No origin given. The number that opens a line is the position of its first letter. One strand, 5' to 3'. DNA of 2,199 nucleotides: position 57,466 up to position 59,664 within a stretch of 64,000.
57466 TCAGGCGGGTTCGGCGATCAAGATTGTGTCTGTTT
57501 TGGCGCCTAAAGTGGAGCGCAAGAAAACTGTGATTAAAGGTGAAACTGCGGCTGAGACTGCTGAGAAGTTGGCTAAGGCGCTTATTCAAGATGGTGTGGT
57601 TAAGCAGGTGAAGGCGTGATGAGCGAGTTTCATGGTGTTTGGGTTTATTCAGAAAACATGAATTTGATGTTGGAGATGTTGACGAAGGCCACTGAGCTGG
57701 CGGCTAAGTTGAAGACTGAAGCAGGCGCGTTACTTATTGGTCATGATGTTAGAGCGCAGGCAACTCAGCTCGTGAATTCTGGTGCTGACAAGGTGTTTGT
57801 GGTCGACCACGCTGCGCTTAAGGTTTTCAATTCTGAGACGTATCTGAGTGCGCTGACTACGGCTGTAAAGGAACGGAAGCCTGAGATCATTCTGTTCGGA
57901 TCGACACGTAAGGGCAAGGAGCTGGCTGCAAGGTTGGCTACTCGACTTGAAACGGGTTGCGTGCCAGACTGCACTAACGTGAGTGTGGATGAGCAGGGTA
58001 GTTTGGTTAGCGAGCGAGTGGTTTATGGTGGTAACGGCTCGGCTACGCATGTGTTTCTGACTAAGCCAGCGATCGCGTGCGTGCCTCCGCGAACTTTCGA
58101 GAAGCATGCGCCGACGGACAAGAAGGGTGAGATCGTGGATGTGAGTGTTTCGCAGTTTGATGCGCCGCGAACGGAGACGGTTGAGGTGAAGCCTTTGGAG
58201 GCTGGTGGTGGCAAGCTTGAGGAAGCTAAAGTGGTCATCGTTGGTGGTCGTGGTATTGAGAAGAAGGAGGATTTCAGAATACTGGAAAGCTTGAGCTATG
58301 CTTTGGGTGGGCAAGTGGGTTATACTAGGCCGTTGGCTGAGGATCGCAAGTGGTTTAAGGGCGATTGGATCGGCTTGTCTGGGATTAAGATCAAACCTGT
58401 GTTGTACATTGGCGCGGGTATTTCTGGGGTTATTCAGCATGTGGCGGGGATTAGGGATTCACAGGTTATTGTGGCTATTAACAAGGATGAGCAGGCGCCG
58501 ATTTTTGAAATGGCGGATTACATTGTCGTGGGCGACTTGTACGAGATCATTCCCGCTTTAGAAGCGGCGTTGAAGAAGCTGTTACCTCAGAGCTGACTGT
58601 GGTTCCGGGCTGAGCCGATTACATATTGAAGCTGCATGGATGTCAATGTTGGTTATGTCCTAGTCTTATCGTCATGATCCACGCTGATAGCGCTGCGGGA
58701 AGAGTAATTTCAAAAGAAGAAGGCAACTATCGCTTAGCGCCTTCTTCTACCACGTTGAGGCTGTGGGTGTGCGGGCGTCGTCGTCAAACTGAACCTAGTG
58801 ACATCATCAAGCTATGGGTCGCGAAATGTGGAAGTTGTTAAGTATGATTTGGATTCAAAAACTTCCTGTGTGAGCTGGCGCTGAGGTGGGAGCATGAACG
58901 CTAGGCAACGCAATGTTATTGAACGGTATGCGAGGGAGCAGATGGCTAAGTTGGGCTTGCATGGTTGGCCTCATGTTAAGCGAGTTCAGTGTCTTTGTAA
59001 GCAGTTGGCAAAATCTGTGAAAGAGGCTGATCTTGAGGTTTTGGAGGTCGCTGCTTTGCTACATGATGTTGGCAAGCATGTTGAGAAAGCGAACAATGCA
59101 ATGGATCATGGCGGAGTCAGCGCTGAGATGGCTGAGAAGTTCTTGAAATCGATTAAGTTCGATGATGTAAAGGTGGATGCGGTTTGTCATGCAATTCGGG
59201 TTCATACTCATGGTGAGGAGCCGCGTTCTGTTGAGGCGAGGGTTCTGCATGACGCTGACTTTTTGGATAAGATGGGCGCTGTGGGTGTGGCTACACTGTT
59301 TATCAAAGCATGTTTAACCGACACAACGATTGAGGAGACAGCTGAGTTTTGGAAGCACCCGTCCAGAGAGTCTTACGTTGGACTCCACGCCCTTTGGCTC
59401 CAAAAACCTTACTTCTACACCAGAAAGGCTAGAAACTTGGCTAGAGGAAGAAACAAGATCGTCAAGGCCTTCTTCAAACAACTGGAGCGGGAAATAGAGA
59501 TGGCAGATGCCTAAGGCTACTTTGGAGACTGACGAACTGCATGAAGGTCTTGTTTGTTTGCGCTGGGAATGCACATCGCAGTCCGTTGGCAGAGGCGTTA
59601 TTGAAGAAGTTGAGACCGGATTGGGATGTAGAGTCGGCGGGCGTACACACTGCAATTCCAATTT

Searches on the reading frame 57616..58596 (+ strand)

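Call 13: search_protein_families(library=pfam, proteins=[window:57616-58596:+], max_evalue=0.01)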
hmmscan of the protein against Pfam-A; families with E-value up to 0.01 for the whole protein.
window:57616-58596:+ (326 aa): 2 families
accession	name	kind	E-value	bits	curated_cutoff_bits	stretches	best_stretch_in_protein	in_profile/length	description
PF01012.27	ETF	-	2.6e-38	132.1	26.7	1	17-179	16-179/181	Electron transfer flavoprotein domain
PF00766.25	ETF_alpha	-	5.3e-25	87.6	27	1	200-280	1-81/81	Electron transfer flavoprotein FAD-binding domain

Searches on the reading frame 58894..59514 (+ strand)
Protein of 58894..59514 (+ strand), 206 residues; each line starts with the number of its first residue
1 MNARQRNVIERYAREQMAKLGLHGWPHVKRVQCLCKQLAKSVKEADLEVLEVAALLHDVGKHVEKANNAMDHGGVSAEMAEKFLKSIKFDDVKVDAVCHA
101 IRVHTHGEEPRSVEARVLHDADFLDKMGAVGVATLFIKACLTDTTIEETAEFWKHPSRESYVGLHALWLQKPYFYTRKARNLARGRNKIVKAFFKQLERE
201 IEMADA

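Call 13: search_protein_families(library=pfam, proteins=[window:58894-59514:+], max_evalue=0.01)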
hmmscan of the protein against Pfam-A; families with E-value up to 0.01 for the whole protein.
window:58894-59514:+ (206 aa): 2 families
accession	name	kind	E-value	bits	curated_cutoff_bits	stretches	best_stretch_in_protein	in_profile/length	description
PF01966.28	HD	-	2.4e-17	63.7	22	1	27-127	4-116/116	HD domain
PF08668.18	HDOD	-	0.00079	19.4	22.9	1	24-63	95-134/196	HDOD domain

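Call 18: find_encoding_contigs(protein=window:58894-59514:+, flank=10000, max_places=10)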
Protein window:58894-59514:+ (206 aa): 11 contigs read that carry it; 10 places shown.
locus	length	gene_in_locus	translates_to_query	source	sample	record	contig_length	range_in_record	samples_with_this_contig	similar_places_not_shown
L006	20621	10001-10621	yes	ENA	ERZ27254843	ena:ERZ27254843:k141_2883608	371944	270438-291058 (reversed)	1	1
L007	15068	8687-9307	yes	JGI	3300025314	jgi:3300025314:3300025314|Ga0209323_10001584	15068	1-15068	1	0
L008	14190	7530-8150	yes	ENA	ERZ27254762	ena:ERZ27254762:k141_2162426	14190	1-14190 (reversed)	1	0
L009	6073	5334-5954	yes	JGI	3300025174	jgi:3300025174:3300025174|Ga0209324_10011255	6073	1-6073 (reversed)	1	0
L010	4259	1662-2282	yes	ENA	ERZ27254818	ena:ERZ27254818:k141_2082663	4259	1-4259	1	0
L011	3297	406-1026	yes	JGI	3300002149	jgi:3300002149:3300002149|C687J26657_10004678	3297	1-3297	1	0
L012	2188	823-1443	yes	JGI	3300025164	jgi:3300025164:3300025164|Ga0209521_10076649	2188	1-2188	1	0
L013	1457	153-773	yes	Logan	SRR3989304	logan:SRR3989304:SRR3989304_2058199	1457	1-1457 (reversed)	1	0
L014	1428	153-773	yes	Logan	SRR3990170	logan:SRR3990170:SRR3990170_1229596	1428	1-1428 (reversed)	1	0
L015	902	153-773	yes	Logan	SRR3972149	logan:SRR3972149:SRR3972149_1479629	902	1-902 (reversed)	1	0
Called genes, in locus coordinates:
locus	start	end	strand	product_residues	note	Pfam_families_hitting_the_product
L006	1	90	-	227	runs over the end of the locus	-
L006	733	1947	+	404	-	PF02771:Acyl-CoA_dh_N, PF02770:Acyl-CoA_dh_M, PF00441:Acyl-CoA_dh_1, PF08028:Acyl-CoA_dh_2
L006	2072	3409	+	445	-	PF07969:Amidohydro_3 (weak), PF01979:Amidohydro_1, PF12890:DHOase, PF07969:Amidohydro_3 (weak)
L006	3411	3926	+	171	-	PF01927:Mut7-C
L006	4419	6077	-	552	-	PF00118:Cpn60_TCP1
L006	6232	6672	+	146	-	-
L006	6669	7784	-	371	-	PF03321:GH3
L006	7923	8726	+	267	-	PF01012:ETF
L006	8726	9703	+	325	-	PF01012:ETF, PF00766:ETF_alpha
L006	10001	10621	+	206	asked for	PF01966:HD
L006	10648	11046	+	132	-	PF01451:LMWPc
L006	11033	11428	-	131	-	-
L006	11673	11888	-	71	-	-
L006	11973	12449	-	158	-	PF10050:DUF2284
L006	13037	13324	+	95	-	PF01918:Alba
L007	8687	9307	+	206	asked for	PF01966:HD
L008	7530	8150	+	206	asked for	PF01966:HD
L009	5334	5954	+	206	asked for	PF01966:HD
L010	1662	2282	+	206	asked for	PF01966:HD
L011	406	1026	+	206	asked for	PF01966:HD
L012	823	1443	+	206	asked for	PF01966:HD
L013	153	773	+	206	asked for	PF01966:HD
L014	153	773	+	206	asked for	PF01966:HD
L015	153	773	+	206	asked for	PF01966:HD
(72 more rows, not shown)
